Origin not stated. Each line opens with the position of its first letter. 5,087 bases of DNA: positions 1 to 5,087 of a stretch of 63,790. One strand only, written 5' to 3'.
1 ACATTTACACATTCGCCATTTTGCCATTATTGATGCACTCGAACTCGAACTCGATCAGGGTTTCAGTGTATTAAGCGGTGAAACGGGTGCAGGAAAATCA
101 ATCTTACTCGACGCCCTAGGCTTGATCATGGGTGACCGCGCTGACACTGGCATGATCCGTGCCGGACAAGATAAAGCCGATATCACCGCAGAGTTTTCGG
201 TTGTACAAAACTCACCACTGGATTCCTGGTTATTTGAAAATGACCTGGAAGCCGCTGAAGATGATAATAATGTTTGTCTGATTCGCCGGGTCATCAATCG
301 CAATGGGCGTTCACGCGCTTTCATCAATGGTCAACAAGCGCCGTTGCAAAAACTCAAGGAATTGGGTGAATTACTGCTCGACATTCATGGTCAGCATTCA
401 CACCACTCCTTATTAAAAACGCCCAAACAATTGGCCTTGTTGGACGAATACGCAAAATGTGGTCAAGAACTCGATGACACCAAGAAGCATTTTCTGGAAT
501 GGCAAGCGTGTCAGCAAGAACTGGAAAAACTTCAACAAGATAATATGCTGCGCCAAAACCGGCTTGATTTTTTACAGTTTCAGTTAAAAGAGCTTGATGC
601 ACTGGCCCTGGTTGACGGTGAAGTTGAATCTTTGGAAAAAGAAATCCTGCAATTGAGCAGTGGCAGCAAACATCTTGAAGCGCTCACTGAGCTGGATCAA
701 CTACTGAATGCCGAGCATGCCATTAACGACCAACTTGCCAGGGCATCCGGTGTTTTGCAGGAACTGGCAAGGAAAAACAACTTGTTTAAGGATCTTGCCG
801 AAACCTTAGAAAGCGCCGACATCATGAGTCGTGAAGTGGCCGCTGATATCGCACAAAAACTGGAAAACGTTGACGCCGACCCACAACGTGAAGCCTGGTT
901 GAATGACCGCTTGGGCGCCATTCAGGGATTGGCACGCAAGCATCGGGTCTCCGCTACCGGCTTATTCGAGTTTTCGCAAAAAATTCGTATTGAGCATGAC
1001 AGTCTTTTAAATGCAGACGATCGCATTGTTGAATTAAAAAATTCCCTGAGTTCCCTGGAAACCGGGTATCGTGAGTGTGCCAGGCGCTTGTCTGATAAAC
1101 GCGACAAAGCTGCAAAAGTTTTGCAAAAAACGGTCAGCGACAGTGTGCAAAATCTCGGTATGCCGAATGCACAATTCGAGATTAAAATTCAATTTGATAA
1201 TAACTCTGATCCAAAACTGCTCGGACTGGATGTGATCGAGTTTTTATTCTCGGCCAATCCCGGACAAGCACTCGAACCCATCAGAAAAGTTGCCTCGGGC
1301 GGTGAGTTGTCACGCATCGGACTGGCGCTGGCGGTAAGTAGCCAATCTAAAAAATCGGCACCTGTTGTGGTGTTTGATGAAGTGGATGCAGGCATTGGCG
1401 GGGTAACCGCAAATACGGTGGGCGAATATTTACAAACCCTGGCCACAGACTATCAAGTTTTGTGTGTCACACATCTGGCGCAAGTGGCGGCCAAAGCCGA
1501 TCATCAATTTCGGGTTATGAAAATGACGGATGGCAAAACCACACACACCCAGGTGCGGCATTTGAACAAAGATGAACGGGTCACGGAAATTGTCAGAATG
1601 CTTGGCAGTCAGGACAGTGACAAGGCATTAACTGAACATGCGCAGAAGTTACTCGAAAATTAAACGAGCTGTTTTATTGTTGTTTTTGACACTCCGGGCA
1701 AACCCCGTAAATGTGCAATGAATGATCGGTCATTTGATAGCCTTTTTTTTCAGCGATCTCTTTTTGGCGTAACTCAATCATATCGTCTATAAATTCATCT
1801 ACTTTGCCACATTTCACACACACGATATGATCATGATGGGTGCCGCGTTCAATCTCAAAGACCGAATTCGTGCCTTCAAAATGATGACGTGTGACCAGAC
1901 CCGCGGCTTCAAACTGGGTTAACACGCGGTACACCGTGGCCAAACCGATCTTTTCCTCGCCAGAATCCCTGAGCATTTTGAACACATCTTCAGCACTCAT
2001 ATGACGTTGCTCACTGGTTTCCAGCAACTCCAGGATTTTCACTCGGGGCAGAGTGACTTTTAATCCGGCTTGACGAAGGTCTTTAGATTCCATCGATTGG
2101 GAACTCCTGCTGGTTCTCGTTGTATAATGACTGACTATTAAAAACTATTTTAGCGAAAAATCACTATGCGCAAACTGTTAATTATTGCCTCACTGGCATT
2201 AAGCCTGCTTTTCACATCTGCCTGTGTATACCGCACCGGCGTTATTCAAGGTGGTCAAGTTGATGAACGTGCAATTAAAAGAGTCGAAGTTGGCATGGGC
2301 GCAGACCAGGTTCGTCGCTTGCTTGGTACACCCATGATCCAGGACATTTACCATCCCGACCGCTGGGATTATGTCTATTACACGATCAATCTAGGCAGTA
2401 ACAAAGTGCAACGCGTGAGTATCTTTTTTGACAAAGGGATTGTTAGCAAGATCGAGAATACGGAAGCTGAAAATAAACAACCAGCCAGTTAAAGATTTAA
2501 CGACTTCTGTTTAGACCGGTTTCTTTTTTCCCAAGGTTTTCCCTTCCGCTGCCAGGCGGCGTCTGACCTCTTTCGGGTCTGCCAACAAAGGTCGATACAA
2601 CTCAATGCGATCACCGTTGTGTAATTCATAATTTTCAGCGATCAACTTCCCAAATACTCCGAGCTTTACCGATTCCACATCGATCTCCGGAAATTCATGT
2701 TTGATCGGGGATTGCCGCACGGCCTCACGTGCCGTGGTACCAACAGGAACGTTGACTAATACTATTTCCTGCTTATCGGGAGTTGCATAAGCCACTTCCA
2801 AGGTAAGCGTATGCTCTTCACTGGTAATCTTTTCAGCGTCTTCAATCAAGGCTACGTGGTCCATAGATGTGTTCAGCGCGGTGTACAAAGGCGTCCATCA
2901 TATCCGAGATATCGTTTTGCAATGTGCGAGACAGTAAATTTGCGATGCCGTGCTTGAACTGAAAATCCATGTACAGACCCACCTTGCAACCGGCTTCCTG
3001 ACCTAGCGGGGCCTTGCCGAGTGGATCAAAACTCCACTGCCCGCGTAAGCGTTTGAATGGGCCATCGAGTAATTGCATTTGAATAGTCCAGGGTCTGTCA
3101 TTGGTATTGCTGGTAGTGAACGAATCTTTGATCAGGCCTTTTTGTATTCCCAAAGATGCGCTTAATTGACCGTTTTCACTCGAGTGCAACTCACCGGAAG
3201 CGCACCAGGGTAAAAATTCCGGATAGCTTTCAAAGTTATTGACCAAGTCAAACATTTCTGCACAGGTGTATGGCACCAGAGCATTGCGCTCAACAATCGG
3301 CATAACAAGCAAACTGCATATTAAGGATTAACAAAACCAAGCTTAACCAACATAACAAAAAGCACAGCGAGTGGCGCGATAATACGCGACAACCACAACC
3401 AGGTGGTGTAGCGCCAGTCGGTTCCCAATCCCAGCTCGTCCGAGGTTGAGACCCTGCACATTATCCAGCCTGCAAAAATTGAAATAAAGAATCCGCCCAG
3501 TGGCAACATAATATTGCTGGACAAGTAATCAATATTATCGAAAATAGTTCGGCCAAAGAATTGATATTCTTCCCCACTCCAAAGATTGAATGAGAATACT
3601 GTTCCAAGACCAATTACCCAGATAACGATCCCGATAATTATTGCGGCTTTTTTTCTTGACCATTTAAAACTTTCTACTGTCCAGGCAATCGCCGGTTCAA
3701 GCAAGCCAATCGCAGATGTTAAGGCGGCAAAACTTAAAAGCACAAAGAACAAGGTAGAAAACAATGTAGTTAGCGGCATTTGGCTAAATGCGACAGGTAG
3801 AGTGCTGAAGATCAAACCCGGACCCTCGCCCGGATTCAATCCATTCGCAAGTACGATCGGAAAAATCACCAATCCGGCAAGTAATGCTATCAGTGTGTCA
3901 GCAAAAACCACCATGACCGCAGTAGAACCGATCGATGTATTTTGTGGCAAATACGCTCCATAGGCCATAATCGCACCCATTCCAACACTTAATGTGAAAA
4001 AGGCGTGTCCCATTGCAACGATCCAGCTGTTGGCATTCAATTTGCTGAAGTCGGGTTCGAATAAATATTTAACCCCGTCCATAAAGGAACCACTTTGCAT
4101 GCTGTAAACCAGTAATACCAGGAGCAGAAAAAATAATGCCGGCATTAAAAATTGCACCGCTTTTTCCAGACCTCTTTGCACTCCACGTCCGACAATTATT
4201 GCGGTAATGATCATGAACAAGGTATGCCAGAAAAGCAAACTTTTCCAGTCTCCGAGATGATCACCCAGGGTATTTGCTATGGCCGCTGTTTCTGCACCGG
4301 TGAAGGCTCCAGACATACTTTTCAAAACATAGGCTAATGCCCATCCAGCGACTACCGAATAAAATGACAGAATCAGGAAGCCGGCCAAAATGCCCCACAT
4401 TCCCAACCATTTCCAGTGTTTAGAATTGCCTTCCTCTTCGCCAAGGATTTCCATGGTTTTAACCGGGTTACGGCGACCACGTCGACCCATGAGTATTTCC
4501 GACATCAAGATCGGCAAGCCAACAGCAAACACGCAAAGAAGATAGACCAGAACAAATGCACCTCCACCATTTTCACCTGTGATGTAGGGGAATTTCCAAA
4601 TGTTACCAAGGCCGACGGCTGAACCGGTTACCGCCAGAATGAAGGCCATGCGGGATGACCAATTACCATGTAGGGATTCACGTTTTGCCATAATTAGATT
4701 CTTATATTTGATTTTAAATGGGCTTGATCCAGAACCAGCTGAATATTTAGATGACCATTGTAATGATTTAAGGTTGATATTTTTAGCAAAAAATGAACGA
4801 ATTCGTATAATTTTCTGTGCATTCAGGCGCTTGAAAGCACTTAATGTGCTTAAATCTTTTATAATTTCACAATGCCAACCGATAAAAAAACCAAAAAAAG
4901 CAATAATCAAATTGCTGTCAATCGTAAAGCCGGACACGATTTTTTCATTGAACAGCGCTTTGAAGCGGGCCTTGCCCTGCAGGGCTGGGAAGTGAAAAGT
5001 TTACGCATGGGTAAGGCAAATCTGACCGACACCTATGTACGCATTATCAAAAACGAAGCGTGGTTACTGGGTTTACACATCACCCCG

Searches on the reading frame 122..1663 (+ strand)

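Call 40: search_protein_families(library=pfam, max_evalue=1e-12, proteins=[window:122-1663:+])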
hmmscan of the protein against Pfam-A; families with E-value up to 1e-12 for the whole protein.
window:122-1663:+ (513 aa): 1 family
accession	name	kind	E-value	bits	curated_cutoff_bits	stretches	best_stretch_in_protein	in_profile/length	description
PF02463.25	SMC_N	-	2.4e-18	66.8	40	1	37-473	82-219/220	RecF/RecN/SMC N terminal domain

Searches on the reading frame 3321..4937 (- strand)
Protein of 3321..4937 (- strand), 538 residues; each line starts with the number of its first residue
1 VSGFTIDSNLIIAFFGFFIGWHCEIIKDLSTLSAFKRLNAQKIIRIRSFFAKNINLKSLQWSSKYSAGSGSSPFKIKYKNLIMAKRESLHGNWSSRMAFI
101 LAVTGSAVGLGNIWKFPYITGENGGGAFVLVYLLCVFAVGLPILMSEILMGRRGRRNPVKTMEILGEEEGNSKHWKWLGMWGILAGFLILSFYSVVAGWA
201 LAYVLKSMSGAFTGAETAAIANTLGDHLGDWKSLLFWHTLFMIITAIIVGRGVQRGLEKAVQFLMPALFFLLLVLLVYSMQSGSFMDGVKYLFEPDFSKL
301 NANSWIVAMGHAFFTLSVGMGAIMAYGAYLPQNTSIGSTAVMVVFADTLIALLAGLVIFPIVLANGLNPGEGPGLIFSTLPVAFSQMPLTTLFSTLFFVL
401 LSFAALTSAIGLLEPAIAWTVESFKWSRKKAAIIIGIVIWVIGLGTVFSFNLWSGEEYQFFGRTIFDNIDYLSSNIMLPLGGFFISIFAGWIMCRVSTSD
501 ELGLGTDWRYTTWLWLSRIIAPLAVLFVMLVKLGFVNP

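Call 40: search_protein_families(library=pfam, max_evalue=1e-12, proteins=[window:3321-4937:-])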
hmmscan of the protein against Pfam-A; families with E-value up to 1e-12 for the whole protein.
window:3321-4937:- (538 aa): 1 family
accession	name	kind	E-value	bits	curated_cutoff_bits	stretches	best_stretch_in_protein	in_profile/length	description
PF00209.24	SNF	-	4.7e-55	187.7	27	2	239-533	181-481/524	Sodium:neurotransmitter symporter family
